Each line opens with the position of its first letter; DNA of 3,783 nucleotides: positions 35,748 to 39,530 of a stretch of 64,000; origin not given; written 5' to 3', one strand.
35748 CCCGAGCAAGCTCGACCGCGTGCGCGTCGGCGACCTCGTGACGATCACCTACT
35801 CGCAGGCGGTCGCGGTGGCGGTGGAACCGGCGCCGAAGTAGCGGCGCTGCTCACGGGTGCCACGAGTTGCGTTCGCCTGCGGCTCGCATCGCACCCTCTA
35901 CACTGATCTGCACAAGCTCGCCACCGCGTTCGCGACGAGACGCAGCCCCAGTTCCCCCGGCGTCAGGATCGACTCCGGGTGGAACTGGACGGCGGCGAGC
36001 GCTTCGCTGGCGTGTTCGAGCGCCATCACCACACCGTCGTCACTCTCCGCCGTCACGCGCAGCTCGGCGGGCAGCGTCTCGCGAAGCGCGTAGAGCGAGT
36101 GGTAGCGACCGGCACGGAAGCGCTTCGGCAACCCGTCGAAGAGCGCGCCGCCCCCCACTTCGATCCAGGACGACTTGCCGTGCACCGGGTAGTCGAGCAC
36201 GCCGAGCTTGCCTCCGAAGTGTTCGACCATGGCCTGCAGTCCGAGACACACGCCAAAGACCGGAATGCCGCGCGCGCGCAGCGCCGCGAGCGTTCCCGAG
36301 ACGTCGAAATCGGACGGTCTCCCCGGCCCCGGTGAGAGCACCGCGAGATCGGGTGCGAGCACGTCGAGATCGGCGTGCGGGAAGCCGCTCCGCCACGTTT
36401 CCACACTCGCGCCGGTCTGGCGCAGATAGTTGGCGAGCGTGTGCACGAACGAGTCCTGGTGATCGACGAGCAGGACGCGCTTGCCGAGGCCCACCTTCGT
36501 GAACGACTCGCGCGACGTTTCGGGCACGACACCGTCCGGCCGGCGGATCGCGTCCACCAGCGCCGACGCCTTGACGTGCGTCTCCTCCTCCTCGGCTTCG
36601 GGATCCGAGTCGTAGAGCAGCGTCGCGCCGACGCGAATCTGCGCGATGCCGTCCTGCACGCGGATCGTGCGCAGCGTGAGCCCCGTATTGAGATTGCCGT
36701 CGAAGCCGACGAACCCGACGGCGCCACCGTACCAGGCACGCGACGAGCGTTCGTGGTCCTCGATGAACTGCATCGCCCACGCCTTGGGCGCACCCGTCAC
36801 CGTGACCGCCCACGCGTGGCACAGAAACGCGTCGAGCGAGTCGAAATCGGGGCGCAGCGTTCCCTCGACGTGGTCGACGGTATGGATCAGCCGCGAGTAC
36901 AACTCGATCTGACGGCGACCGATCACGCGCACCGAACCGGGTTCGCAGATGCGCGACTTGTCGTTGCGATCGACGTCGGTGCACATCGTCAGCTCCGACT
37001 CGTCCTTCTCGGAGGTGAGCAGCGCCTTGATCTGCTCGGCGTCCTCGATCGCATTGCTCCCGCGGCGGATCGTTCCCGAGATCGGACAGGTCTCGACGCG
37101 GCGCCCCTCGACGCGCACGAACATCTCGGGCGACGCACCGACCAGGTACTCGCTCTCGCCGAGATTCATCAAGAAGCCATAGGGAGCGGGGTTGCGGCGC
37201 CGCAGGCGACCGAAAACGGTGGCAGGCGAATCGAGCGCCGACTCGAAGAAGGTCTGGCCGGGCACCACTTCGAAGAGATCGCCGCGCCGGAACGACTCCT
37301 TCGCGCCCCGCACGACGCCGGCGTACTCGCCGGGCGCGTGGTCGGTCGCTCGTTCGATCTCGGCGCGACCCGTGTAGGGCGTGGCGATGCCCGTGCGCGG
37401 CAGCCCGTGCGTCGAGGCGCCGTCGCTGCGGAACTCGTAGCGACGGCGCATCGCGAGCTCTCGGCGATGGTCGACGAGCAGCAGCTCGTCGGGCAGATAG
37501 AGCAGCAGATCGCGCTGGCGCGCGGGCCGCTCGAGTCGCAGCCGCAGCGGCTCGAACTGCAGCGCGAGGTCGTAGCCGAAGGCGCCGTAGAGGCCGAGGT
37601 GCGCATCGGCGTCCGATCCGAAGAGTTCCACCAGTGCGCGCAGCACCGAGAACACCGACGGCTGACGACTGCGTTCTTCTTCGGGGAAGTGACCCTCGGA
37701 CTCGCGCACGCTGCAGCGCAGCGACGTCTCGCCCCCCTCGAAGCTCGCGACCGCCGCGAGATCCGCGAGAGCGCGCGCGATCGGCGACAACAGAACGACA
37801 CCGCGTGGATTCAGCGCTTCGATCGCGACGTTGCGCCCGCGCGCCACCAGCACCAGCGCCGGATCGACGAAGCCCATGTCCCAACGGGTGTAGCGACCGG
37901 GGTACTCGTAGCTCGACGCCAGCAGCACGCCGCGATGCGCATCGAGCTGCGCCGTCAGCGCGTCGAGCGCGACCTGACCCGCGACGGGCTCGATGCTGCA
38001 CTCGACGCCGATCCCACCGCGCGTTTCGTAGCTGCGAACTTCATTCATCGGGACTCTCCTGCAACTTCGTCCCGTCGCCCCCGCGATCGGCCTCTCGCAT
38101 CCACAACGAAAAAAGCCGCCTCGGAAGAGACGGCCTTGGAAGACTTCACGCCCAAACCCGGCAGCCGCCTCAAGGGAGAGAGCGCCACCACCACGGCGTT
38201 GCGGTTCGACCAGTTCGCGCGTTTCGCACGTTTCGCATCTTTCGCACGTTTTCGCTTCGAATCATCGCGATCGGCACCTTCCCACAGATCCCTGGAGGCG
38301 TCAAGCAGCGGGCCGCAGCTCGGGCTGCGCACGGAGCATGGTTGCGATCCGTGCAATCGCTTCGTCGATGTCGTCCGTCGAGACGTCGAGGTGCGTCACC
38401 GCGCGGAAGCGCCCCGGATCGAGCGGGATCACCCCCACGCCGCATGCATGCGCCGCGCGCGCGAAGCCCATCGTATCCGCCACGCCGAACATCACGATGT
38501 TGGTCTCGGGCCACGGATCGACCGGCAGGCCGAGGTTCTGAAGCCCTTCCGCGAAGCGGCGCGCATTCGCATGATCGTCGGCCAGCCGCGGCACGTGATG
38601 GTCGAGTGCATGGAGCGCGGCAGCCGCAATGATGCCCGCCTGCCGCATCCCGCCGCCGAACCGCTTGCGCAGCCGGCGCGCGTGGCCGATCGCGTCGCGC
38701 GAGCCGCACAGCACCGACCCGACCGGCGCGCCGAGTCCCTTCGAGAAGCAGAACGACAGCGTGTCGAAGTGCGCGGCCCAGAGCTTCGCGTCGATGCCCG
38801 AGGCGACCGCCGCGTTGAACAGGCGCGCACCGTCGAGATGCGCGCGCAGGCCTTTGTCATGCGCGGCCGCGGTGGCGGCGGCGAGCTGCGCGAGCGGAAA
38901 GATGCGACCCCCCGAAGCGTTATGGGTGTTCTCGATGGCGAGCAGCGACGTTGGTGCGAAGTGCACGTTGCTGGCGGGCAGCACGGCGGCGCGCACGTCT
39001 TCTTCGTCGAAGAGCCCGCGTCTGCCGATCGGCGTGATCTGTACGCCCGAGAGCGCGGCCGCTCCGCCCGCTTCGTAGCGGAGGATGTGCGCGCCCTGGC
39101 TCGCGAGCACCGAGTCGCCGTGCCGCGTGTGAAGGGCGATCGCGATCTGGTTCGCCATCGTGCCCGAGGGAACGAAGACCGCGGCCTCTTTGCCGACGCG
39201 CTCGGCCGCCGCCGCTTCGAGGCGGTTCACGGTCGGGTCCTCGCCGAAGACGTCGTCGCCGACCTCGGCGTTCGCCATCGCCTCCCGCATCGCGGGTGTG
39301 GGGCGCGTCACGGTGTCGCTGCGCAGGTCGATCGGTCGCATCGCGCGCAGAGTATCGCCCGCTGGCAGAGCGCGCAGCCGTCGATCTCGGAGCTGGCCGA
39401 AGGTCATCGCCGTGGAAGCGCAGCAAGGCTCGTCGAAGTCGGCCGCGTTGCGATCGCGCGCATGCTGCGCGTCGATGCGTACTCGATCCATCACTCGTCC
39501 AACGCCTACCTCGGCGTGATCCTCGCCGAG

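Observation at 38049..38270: Ribosome-mediated Trp attenuator upstream of fused trpE(G)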

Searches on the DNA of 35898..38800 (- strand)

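Call 4: search_rna_families(source=window, start=37500, end=38800, threshold=evalue, max_evalue=10, show_alignments=3)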
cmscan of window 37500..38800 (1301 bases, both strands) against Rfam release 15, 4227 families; matches with E-value up to 10: 9.
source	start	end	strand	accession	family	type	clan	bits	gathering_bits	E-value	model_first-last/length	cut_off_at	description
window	37912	37967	-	RF03242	mir-1397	Gene; miRNA;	-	18.7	70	1.1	1-84/84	no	mir-1397 microRNA precursor family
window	37509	37572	+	RF01537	TB11Cs2H1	Gene; snRNA; snoRNA; HACA-box;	-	17.8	40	1.7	1-70/70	no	Trypanosomatid snoRNA TB11Cs2H1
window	38609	38673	+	RF03058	sul1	Cis-reg; riboswitch;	-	17.1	36.2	2.8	1-56/56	no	sul1 RNA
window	38203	38296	-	RF02615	BSR0626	Gene; sRNA;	-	17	155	4.1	1-128/128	no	Brucella sRNA 0626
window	37715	37784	-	RF03304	mir-1744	Gene; miRNA;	-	15.3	73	7.5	1-75/75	no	mir-1744 microRNA precursor family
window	38099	38169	-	RF00519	suhB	Gene; sRNA;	CL00108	15.1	41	4.3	1-77/77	no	Makes More Granules Regulator RNA (mmgR)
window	38109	38200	-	RF02232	sX13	Gene; sRNA;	-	14.1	50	8.3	1-115/115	no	Xanthomonadaceae sRNA sX13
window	38031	38073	-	RF01834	fiv_FSE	Cis-reg; frameshift_element;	-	13.2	53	8.4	1-35/35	no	ribosomal frameshift site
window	37634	37646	-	RF03031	ssnA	Cis-reg;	-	13.1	37.3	5.8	21-33/48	no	ssnA RNA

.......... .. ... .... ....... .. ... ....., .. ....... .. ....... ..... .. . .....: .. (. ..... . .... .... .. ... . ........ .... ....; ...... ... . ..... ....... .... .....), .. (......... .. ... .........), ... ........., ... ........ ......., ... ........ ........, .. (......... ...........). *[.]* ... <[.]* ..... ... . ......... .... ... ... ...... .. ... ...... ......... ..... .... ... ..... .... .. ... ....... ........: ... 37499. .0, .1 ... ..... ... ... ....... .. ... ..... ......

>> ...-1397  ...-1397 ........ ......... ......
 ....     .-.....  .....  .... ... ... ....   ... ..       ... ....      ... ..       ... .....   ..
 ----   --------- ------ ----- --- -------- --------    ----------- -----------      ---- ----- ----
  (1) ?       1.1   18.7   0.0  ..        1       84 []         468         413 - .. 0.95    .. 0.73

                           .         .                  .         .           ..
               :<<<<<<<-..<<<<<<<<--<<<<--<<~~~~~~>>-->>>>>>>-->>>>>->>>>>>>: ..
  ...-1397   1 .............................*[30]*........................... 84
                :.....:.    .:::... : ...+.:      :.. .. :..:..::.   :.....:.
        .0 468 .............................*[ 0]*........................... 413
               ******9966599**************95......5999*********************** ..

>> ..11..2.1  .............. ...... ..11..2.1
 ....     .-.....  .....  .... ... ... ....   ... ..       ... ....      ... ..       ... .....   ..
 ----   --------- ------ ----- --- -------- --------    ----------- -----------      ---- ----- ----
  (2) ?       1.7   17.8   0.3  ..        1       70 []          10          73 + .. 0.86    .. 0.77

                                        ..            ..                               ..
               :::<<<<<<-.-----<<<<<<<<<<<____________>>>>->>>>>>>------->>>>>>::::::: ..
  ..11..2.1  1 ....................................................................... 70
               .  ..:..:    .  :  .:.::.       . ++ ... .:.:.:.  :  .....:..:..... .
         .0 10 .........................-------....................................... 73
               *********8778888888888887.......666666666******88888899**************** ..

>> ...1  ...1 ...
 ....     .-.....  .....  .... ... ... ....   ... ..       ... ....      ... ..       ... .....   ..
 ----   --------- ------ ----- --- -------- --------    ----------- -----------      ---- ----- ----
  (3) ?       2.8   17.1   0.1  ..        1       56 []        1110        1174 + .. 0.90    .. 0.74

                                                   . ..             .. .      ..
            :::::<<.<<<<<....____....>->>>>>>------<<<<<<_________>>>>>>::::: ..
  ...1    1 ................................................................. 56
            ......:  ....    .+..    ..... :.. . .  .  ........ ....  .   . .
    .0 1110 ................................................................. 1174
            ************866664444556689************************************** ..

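Call 60: build_rna_model(alignment_id=A4)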
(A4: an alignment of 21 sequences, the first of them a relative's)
Model R1 built from alignment A4 (21 sequences, 106 columns); structure: RNAalifold consensus.
model positions 98; base pairs 15; branch points 0; effective number of sequences 2.81; information 0.59 bits per position. Calibrated on 0.2 Mb of random sequence (short: E-values are rough).
structure used (alignment columns):
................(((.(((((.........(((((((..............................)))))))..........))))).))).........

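Call 61: search_with_rna_model(model_id=R1, source=window, max_evalue=10, show_alignments=2)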
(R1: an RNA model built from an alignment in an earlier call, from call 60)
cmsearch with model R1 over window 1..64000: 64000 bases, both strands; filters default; matches with E-value up to 10: 2.
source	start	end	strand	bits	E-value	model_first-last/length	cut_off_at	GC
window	38105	38205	-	23.3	0.0002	1-98/98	no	0.63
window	16120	16161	-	12.2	0.28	1-98/98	no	0.67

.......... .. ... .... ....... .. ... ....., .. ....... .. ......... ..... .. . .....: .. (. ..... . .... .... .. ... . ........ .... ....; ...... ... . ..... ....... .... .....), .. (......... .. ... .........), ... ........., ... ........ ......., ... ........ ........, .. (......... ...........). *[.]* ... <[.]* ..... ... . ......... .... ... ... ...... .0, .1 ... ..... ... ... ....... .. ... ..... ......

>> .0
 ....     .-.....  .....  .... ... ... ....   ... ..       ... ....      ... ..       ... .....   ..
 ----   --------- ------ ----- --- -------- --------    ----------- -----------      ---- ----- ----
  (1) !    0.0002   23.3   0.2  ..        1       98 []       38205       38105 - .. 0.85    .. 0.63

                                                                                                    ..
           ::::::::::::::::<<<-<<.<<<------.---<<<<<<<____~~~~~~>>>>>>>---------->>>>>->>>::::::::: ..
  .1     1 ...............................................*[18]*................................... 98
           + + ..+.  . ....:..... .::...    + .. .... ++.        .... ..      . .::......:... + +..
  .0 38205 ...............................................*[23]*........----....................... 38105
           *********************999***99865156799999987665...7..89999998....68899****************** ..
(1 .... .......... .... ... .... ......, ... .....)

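Call 62: search_with_rna_model(model_id=R1, sources=[window, L001, L002, L003, L004, L005, L006, L007, L008, L009, L010, L011, L012, L013, L014, L015, L016, L017, L018, L019, L020, L021, L022, L023, L024, L025, L026, L027, L028, L029, L030, L031, L032, L033, L034, L035, L036, L037, L038, L039, L040, L041, L042, L043, L044, L045, L046, L047, L048, L049, L050, L051, L052, L053, L054, L055, L056, L057, L058, L059, L060, L061, L062, L063, L064, L065, L066, L067, L068, L069, L070, L071, L072, L073, L074, L075, L076, L077, L078, L079, L080, L081, L082, L083, L084], max_evalue=1, make_alignment=true)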
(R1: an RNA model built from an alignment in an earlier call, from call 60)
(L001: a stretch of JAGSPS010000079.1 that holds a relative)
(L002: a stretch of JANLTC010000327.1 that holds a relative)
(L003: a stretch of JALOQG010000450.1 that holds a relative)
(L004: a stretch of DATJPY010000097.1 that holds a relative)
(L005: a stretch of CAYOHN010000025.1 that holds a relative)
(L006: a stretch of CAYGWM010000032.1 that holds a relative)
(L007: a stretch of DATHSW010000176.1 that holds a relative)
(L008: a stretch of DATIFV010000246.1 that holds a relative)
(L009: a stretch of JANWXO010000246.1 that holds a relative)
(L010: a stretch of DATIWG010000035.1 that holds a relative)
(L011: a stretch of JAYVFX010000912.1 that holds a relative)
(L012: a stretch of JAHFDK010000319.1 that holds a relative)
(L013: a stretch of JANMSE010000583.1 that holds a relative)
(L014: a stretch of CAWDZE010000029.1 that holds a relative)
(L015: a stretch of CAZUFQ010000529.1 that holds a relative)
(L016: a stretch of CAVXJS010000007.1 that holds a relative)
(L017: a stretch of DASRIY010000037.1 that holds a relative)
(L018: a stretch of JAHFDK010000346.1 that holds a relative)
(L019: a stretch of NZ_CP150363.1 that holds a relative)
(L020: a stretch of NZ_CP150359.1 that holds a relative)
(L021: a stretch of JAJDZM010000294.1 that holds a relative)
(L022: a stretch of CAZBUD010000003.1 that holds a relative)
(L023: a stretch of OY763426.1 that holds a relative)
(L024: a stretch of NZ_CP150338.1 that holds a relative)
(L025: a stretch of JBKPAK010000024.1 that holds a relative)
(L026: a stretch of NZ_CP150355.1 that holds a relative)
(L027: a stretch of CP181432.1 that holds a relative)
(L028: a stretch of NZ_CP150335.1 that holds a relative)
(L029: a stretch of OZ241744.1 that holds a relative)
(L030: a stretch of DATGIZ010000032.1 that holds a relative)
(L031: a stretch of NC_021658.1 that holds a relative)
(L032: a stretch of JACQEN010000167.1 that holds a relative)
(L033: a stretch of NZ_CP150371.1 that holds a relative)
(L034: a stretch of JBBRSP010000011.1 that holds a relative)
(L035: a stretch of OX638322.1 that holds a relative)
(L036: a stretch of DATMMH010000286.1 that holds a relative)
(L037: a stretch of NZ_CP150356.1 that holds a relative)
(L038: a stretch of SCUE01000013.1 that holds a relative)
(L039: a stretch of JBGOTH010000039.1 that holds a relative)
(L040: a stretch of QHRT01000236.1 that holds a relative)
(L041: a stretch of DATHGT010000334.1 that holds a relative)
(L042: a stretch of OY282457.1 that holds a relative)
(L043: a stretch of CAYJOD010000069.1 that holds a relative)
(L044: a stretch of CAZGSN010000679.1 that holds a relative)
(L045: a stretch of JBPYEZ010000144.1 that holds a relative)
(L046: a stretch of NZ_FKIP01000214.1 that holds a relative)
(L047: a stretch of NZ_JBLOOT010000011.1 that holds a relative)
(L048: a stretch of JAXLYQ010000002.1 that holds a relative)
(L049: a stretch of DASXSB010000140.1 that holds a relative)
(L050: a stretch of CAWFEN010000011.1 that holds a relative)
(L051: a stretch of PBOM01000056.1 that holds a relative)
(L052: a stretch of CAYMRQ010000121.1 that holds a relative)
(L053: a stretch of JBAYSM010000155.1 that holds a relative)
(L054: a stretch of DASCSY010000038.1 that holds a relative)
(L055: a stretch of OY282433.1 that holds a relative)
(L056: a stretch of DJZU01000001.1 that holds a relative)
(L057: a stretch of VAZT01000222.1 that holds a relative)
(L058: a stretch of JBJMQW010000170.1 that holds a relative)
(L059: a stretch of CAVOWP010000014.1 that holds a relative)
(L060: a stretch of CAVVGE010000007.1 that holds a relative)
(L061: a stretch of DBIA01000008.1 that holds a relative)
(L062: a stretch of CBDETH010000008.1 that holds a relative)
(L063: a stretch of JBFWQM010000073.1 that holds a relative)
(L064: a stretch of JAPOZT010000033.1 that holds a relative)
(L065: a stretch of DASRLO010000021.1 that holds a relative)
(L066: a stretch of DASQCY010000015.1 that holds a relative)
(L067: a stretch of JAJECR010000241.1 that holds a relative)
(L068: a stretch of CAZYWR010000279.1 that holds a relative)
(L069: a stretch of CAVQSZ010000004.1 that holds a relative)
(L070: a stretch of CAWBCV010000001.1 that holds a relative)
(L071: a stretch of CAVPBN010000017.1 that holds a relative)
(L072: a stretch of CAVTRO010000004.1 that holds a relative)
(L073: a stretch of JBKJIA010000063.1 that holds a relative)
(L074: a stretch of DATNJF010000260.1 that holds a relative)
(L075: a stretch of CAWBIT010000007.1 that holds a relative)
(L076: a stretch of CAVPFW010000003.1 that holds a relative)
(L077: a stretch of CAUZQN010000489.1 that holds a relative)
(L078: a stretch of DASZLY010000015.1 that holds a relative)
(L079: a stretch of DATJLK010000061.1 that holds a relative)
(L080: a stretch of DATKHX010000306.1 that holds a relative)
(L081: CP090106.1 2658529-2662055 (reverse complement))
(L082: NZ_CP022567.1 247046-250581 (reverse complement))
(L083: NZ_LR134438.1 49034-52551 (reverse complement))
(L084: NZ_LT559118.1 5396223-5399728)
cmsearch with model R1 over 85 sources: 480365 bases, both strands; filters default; matches with E-value up to 1: 55.
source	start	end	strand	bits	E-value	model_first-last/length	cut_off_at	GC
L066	563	661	+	94.7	9.3e-24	1-98/98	no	0.64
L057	1348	1442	+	94.3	1.2e-23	1-98/98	no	0.61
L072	1357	1450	+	93.5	2e-23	1-98/98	no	0.61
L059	1344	1438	+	93.3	2.3e-23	1-98/98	no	0.6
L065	58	153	+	92.2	4.8e-23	1-98/98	no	0.61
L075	1354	1448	+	90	2e-22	1-98/98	no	0.59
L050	1342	1438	+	89.4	3e-22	1-98/98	no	0.64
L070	1354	1448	+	88.6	5e-22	1-98/98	no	0.6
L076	1352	1447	+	88.2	6.2e-22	1-98/98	no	0.62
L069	1345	1438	+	87.4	1.1e-21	1-98/98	no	0.62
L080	1345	1440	+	87.2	1.2e-21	1-98/98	no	0.58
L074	1344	1439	+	86.2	2.4e-21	1-98/98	no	0.6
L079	1347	1443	+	85.6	3.4e-21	1-98/98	no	0.65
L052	1340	1434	+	85.1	4.9e-21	1-98/98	no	0.59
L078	1344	1439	+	82.9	2e-20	1-98/98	no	0.59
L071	1335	1433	+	80.4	1e-19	1-98/98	no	0.62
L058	1348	1443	+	79.9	1.4e-19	1-98/98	no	0.56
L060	1348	1437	+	77.2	8.6e-19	1-98/98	no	0.61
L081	524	624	+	57.3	3.6e-13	1-98/98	no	0.56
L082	521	621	+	52.6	7.9e-12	1-98/98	no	0.55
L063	1325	1422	+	44.8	1.2e-09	1-98/98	no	0.71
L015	1281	1379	+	38.9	5.9e-08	1-98/98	no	0.61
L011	1086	1184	+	32.2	4.7e-06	1-98/98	no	0.55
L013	648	746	+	32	5.2e-06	1-98/98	no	0.56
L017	1210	1316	+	31.2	9.2e-06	1-98/98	no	0.68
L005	1324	1422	+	30.6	1.3e-05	1-98/98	no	0.62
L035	1253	1353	+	27.3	0.00011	1-98/98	no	0.56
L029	1302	1397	+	27.3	0.00011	1-98/98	no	0.56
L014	1332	1444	+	27.2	0.00012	1-98/98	no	0.71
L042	1241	1341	+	26.9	0.00014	1-98/98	no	0.58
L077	1309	1407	+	25.9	0.00028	1-98/98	no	0.52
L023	1255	1355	+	25.5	0.00037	1-98/98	no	0.58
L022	1309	1407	+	25.2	0.00044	1-98/98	no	0.51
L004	1350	1453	+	24.4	0.00075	1-98/98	no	0.71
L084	562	653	+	24.3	0.00082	1-98/98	no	0.68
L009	1304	1402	+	23.9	0.0011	1-98/98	no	0.65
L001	1344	1444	+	22.7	0.0024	1-98/98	no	0.65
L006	1381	1480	+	22.6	0.0025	1-98/98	no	0.61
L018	1335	1442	+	22.6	0.0025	1-98/98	no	0.72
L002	1344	1444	+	20.8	0.0079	1-98/98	no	0.58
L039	1362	1463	+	20.8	0.0081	1-98/98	no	0.67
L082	591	645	-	20.3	0.011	20-86/98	no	0.62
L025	1317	1450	+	19.2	0.022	1-98/98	no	0.69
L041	1327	1442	+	18.3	0.041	1-98/98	no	0.68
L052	949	1016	-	18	0.049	1-98/98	no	0.71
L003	4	102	+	16.7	0.12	1-98/98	no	0.66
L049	1306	1411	+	15.6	0.24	1-98/98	no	0.72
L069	1396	1480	-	15.3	0.29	1-98/98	no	0.68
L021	1310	1391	+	15.3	0.3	1-98/98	no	0.6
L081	593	649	-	14.7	0.41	21-86/98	no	0.63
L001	519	601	-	14.4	0.51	1-98/98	no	0.66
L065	78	140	-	13.7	0.8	21-85/98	no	0.65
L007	4895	4965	+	13.4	0.99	20-86/98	no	0.69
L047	1276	1322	+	13.4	0.99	1-98/98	no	0.64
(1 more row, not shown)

Alignment A5: 55 matches aligned to the model, 179 columns, each read 5' to 3' on its own strand. Consensus structure (alignment columns), stored with it:
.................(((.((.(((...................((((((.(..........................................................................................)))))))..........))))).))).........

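Call 80: search_rna_families(sources=[L081, L082, L084], threshold=evalue, max_evalue=1)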
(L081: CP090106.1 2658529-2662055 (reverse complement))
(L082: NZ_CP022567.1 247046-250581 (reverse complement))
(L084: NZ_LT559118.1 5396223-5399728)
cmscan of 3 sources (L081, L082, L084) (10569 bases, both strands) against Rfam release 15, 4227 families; matches with E-value up to 1: 3.
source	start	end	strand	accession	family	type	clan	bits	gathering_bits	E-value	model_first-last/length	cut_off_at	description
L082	522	617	+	RF02552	RcsR1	Gene; sRNA;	-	109.9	60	3.6e-23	1-96/96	no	RcsR1 sRNA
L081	525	620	+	RF02552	RcsR1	Gene; sRNA;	-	98.1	60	3.6e-20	1-96/96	no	RcsR1 sRNA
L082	2859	2919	-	RF00736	mir-320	Gene; miRNA;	-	22.6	55.5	0.21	1-76/76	no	mir-320 microRNA precursor family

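Call 81: search_rna_families(sources=[L052, L057, L060, L063, L011, L004], threshold=evalue, max_evalue=10)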
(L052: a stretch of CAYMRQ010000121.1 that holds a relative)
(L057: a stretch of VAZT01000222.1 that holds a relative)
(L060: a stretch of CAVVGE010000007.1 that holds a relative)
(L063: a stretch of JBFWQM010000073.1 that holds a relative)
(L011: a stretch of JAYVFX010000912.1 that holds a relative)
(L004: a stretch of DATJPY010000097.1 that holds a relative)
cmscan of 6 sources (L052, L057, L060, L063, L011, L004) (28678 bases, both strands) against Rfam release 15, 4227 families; matches with E-value up to 10: 9.
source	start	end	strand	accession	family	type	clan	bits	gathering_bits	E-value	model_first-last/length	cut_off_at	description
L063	3867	3948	+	RF01059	mir-598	Gene; miRNA;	-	22.2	69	2.2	1-80/80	no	mir-598 microRNA precursor family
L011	1084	1180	+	RF02552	RcsR1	Gene; sRNA;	-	22.2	60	1.7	1-96/96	no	RcsR1 sRNA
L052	4030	4104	-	RF01340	CRISPR-DR29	Gene; CRISPR;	-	22.1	39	1.8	1-37/37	no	CRISPR RNA direct repeat element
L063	4065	4137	-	RF01059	mir-598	Gene; miRNA;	-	21.4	69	3.5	1-80/80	no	mir-598 microRNA precursor family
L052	4243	4381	+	RF01955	NEAT1_1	Gene; lncRNA;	-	20.9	50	7.1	1-122/122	no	Nuclear enriched abundant transcript 1 conserved region 1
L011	1185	1221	+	RF00164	s2m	Cis-reg;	CL00117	20.5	50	3.9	1-43/43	no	Coronavirus 3' stem-loop II-like motif (s2m)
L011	1115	1191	+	RF00519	suhB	Gene; sRNA;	CL00108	20.4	41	4.4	1-77/77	no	Makes More Granules Regulator RNA (mmgR)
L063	4152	4245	-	RF02463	Ms_AS-1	Gene; sRNA;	-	20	37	7.4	1-98/98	no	Mycobacterium sRNA Ms_AS-1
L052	1396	1487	-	RF02552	RcsR1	Gene; sRNA;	-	19.4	60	8.6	1-96/96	no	RcsR1 sRNA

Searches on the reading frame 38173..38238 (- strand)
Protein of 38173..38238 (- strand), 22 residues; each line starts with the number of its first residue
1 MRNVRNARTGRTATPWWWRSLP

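Call 56: search_protein_families(library=ncbifam, proteins=[window:38173-38238:-], max_evalue=10)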
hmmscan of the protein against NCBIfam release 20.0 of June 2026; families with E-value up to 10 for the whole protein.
seq(22 aa): 0 families

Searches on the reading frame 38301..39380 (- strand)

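Call 6: search_protein_families(library=ncbifam, proteins=[window:38301-39380:-])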
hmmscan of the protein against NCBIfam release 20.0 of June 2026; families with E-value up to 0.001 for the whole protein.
window:38301-39380:- (359 aa): 3 families
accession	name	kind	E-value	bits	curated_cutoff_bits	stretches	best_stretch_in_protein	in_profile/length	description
NF041359.1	GntG_guanitoxin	subfamily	4e-126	420.8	230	1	15-346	4-342/343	GntG family PLP-dependent aldolase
NF007825.0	PRK10534.1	equivalog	7.3e-95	317.8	312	1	17-347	2-329/333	low-specificity L-threonine aldolase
TIGR00858.1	bioF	equivalog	5.5e-06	25.3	426.45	1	41-313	58-325/365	8-amino-7-oxononanoate synthase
